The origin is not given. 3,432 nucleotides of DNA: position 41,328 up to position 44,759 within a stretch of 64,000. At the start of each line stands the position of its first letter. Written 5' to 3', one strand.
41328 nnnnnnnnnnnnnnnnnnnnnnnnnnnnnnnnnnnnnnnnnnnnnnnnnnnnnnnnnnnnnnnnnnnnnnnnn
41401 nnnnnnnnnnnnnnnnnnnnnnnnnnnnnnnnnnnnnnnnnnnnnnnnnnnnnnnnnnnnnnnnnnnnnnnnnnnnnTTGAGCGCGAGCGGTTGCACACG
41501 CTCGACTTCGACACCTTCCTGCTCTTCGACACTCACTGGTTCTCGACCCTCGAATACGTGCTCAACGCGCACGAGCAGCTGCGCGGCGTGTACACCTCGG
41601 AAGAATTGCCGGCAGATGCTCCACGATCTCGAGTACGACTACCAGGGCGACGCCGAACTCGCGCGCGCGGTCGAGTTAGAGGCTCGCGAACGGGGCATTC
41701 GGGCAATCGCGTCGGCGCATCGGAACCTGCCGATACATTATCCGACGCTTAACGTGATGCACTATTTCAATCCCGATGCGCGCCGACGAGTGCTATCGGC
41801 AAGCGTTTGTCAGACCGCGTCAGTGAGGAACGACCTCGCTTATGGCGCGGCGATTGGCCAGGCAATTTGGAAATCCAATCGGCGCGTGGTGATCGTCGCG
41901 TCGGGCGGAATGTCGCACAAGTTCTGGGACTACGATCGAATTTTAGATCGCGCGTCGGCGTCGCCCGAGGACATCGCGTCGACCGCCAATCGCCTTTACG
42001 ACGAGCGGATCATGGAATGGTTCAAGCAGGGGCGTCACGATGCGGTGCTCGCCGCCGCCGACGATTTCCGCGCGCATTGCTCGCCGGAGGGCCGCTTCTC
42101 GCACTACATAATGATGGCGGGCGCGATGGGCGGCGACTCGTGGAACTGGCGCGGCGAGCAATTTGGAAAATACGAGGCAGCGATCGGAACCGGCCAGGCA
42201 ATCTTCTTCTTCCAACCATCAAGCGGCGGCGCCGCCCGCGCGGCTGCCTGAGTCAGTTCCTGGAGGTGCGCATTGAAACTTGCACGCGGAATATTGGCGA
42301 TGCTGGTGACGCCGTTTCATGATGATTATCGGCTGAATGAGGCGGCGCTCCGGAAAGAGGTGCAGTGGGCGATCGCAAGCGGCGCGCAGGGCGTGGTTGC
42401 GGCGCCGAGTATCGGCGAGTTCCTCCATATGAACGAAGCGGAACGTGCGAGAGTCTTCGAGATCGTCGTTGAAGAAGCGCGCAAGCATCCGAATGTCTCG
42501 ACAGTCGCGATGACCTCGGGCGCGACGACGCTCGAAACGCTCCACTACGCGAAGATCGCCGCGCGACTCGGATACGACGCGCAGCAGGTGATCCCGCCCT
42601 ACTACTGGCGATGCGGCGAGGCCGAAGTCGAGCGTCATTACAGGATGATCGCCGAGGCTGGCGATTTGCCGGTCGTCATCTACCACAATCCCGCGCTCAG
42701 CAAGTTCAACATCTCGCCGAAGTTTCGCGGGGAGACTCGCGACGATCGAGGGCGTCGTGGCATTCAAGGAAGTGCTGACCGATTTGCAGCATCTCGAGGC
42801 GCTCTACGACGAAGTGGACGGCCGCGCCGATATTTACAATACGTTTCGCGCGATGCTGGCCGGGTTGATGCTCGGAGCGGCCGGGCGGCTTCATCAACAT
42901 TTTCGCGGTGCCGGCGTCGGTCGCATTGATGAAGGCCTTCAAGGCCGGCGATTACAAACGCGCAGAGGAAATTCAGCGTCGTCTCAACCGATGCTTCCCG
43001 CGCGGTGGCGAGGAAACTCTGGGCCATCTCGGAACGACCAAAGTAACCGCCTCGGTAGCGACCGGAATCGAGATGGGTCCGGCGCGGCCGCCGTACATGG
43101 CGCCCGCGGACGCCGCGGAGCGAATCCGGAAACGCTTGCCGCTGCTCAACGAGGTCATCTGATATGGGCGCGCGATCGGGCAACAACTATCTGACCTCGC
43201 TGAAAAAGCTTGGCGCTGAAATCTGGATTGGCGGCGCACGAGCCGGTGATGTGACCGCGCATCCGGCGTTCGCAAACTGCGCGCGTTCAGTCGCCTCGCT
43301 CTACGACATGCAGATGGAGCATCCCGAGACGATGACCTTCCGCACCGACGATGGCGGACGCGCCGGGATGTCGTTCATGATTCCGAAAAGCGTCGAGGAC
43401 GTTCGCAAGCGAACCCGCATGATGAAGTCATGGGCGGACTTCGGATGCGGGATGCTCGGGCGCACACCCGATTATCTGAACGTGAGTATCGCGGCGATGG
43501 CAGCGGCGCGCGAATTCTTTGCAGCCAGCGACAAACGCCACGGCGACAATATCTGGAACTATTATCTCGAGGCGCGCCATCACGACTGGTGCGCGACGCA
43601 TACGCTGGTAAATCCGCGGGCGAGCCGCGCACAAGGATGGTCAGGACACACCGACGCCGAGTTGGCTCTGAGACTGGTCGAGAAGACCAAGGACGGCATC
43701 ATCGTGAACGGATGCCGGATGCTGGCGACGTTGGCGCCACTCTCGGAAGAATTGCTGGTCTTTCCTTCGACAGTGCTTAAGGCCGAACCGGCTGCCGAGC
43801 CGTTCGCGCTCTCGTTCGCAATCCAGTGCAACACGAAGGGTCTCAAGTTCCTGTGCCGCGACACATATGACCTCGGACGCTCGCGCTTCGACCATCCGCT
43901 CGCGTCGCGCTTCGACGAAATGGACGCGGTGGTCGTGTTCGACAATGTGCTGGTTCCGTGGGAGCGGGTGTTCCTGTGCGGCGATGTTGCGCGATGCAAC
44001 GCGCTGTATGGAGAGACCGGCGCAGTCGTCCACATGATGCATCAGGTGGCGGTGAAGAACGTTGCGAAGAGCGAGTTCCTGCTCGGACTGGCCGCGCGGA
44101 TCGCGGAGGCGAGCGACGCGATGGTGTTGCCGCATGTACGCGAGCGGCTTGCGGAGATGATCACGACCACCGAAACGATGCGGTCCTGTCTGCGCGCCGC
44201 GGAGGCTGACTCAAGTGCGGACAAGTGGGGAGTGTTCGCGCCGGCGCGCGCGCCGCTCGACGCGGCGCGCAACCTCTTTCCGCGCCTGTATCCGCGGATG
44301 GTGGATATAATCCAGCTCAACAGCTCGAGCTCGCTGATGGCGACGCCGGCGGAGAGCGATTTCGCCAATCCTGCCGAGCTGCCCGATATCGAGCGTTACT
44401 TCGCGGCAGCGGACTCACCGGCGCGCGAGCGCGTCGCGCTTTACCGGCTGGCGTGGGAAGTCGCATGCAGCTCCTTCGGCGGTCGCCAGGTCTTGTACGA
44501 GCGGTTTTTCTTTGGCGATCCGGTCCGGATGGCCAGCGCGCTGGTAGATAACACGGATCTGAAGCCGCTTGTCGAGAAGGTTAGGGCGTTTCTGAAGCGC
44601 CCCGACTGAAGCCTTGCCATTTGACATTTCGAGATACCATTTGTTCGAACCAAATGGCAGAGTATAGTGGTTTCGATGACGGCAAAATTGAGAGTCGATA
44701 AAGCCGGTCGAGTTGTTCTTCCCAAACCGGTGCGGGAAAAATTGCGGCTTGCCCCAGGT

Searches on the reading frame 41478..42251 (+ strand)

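Call 15: search_protein_families(library=pfam, proteins=[window:41478-42251:+], max_evalue=1e-10)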
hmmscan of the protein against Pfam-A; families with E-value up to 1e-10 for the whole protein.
window:41478-42251:+ (257 aa): 1 family
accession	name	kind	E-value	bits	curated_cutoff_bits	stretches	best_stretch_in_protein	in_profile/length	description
PF02900.23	LigB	-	8e-23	81.3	26.3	1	45-232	76-259/269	Catalytic LigB subunit of aromatic ring-opening dioxygenase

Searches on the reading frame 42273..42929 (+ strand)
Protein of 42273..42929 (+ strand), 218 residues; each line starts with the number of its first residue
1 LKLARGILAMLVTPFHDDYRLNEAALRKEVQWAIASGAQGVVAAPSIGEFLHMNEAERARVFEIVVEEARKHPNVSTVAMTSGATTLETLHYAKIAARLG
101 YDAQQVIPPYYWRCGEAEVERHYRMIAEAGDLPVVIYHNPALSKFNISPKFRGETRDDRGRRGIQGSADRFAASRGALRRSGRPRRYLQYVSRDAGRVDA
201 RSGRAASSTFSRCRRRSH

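Call 15: search_protein_families(library=pfam, proteins=[window:42273-42929:+], max_evalue=1e-10)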
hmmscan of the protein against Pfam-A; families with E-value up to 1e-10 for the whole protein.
window:42273-42929:+ (218 aa): 1 family
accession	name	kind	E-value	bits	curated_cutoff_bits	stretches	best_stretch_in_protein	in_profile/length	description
PF00701.28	DHDPS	-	6.5e-33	114.1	22.1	1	5-150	3-146/289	Dihydrodipicolinate synthetase family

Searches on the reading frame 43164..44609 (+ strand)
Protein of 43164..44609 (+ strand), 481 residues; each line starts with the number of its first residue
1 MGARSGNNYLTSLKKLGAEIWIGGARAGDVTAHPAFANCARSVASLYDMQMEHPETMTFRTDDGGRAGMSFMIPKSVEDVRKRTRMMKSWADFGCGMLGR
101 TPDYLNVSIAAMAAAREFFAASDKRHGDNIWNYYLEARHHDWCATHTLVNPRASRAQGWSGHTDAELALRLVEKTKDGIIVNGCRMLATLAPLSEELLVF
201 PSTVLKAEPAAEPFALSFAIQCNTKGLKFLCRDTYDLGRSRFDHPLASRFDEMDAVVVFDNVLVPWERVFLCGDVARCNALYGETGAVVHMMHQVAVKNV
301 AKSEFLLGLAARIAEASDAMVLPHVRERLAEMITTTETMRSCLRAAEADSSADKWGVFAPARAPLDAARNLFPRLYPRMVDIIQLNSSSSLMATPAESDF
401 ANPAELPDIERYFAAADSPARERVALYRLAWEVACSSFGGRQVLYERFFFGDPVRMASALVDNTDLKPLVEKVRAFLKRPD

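Call 15: search_protein_families(library=pfam, proteins=[window:43164-44609:+], max_evalue=1e-10)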
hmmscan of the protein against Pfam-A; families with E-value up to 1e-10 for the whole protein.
window:43164-44609:+ (481 aa): 2 families
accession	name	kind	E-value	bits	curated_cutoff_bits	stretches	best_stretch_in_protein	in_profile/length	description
PF11794.13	HpaB_N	-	2.3e-87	293.5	35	1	6-271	2-270/270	4-hydroxyphenylacetate 3-hydroxylase N terminal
PF03241.18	HpaB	-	1.1e-63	214.5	25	1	278-477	1-201/202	4-hydroxyphenylacetate 3-hydroxylase C terminal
